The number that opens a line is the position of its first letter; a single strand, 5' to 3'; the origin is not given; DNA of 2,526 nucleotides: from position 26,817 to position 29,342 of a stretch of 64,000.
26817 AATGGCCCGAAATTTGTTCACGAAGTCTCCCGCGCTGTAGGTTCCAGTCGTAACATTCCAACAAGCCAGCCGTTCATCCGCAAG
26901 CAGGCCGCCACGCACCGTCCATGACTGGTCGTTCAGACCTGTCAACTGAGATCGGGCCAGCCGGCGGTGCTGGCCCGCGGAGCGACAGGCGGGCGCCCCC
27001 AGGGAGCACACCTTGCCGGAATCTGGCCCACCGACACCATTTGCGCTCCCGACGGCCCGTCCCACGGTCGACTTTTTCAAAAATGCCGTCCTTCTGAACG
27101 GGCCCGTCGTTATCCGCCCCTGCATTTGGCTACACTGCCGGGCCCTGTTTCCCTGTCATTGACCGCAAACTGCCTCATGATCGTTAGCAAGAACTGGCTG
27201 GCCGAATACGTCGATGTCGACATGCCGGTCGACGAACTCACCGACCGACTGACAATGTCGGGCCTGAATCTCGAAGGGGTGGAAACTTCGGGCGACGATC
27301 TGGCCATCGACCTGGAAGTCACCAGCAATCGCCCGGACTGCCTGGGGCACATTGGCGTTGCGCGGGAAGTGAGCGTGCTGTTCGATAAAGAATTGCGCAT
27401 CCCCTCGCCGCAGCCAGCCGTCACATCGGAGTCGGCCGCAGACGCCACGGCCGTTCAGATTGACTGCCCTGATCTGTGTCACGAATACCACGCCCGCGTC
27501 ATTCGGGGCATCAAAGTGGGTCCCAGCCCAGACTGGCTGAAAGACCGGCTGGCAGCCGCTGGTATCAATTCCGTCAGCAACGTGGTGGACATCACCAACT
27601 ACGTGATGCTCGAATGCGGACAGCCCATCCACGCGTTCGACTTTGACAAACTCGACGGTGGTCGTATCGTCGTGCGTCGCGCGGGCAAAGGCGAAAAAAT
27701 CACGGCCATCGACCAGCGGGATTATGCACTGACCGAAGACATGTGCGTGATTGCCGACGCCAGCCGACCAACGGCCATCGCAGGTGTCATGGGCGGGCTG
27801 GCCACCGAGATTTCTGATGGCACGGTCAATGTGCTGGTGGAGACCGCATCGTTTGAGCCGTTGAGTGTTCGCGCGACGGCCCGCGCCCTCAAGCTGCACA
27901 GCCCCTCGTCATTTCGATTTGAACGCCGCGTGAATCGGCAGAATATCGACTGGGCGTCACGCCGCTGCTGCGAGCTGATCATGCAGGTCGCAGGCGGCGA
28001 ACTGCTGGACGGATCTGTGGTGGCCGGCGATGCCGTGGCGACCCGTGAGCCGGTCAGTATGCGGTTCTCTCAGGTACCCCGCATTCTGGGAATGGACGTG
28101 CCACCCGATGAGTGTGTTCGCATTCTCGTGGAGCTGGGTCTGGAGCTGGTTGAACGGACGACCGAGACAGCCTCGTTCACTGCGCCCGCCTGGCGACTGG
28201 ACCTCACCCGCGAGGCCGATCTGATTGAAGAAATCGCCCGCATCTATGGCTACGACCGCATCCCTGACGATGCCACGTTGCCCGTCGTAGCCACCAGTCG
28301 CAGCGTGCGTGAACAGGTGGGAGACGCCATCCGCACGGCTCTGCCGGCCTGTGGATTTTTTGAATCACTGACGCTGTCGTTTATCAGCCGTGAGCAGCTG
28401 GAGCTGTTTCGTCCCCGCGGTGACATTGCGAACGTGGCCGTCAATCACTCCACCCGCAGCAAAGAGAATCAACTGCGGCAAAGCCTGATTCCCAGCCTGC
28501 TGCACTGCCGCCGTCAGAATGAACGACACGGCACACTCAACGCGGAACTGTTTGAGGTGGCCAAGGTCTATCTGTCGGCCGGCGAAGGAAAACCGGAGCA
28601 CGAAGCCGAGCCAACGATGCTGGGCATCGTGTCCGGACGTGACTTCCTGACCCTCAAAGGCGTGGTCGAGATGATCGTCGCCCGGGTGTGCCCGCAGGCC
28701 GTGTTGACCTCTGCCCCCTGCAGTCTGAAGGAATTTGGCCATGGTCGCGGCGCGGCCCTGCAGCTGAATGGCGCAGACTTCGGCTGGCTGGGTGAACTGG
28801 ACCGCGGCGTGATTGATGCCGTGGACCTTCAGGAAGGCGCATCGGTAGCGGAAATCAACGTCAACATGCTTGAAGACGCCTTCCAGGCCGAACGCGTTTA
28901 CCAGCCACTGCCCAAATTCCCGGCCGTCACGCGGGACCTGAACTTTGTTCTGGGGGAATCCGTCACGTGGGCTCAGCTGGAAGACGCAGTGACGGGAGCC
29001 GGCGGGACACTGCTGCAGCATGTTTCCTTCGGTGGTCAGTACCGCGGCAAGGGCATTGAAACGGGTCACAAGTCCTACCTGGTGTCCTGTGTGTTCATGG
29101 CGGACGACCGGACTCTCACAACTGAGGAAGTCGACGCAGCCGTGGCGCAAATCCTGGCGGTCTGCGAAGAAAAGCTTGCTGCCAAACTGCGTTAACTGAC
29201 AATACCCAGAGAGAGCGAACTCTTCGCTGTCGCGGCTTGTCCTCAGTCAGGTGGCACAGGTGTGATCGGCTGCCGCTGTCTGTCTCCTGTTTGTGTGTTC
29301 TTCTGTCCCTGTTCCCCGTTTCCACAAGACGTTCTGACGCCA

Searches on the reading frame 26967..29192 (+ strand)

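Call 58: search_protein_families(library=pfam, proteins=[window:26967-29192:+], max_evalue=0.00001)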
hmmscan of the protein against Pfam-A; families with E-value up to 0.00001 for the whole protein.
window:26967-29192:+ (742 aa): 4 families
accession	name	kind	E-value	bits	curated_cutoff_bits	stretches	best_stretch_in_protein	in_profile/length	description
PF03483.22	B3_4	-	2.2e-64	216.7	29.3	1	171-343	2-174/174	B3/4 domain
PF17759.6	tRNA_synthFbeta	-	1.9e-29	103.1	22.4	1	437-632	4-214/214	Phenylalanyl tRNA synthetase beta chain CLM domain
PF03484.21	B5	-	4.2e-23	81.8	28.6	1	364-429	2-67/67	tRNA synthetase B5 domain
PF03147.19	FDX-ACB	-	1.7e-22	80.1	31.1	1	649-742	1-94/94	Ferredoxin-fold anticodon binding domain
